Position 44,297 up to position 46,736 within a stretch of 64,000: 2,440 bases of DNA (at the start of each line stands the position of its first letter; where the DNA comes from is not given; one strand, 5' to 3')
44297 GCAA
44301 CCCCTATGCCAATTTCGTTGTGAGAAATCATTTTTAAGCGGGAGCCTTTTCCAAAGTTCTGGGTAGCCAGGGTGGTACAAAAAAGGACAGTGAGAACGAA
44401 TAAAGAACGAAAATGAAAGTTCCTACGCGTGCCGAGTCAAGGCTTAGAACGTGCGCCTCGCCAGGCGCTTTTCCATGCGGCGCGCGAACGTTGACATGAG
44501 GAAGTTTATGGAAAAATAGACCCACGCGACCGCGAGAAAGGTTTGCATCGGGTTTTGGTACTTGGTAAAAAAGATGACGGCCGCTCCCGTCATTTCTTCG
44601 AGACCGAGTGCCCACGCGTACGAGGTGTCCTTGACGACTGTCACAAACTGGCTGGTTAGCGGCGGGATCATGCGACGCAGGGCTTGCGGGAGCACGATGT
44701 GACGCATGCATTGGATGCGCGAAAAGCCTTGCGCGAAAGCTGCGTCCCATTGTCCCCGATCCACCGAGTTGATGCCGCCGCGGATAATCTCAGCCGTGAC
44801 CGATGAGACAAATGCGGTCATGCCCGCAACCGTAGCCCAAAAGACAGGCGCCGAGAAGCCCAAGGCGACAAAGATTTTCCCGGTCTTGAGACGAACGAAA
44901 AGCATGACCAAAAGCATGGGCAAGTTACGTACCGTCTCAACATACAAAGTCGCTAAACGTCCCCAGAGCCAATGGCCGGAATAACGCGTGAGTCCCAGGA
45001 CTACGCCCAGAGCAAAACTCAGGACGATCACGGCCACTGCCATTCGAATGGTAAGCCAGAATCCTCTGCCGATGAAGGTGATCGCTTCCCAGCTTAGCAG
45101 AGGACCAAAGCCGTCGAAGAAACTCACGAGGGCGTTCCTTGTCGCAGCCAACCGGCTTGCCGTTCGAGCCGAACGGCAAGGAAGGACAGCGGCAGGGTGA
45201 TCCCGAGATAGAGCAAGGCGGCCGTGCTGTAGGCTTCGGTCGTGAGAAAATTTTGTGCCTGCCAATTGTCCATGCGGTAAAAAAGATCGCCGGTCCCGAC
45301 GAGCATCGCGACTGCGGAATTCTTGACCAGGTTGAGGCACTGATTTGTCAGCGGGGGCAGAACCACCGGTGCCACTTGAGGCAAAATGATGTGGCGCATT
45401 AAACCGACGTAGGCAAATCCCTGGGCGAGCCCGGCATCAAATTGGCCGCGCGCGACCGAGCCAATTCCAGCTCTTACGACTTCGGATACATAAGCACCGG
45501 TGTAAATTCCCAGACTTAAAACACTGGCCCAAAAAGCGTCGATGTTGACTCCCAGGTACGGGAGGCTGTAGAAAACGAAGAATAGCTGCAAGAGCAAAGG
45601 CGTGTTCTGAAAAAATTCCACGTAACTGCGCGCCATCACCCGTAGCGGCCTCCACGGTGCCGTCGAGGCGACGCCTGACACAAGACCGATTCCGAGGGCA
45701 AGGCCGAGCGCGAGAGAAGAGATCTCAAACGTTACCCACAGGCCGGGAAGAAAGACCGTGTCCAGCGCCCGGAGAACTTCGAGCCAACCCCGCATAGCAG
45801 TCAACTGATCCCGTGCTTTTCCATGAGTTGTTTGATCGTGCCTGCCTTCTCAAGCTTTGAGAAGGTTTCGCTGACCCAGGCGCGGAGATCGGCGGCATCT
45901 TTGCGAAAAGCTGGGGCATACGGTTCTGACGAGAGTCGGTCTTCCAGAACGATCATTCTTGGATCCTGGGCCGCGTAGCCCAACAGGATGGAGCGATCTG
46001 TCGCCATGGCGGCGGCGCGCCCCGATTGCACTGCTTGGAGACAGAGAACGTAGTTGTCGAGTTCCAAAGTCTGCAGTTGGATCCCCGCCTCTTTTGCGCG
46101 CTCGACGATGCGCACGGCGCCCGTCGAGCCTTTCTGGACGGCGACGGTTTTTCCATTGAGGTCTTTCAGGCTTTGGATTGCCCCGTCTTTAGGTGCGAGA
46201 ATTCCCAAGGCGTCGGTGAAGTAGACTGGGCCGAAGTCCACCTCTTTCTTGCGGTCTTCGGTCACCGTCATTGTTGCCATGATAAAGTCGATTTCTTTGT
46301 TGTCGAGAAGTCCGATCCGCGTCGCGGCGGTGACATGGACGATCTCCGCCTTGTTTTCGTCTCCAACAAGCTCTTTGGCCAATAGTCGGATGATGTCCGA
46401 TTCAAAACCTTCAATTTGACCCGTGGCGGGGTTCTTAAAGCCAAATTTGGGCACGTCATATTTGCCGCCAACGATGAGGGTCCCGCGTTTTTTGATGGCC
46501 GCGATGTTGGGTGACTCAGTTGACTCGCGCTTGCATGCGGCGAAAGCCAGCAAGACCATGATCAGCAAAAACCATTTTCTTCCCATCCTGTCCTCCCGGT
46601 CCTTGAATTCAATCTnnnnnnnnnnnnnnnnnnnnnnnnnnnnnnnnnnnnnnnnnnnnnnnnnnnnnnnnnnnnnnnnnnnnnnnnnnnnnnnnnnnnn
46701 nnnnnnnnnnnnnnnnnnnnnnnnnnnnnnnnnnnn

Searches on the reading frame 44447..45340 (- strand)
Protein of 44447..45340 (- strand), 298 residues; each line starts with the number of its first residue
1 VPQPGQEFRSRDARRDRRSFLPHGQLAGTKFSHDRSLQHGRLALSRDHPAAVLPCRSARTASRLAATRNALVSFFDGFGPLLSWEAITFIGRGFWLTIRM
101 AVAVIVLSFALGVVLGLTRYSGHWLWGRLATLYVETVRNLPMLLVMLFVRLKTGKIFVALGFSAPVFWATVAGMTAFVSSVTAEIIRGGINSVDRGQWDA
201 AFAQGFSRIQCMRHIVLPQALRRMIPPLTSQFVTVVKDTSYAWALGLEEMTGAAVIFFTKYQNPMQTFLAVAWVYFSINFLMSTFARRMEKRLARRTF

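Call 51: search_protein_families(library=pfam, proteins=[window:44447-45340:-], max_evalue=0.0001)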
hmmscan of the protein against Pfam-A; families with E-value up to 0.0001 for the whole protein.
window:44447-45340:- (298 aa): 1 family
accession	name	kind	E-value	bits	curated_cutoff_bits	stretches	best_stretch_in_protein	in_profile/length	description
PF00528.27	BPD_transp_1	-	7.5e-18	65.3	26.4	1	110-294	3-183/184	Binding-protein-dependent transport system inner membrane component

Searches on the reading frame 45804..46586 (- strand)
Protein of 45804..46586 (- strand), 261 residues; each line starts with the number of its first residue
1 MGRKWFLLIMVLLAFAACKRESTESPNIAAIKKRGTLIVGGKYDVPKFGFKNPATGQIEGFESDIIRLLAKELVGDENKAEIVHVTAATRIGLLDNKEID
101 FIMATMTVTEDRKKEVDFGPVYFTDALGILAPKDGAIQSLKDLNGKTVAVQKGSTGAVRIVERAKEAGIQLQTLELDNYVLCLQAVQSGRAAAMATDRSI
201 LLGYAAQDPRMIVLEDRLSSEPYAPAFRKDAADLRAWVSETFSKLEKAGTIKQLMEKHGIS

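Call 51: search_protein_families(library=pfam, proteins=[window:45804-46586:-], max_evalue=0.0001)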
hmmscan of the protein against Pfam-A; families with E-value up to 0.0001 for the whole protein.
window:45804-46586:- (261 aa): 5 families
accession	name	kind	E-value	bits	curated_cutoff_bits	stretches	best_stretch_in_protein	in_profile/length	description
PF00497.25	SBP_bac_3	-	2.5e-26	92.4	26.4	1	37-258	1-129/132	Bacterial extracellular solute-binding proteins, family 3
PF12974.12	Phosphonate-bd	-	1.7e-07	31.3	27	1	129-247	89-218/242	ABC transporter, phosphonate, periplasmic substrate-binding protein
PF03466.25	LysR_substrate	-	3.8e-06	26.9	28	1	85-231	42-191/209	LysR substrate binding domain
PF09084.16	NMT1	-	5e-06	27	20.5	0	124-195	72-145/216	NMT1/THI5 like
PF10613.14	Lig_chan-Glu_bd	-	6.3e-06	26.7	30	1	91-133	71-113/115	Ligated ion channel L-glutamate- and glycine-binding site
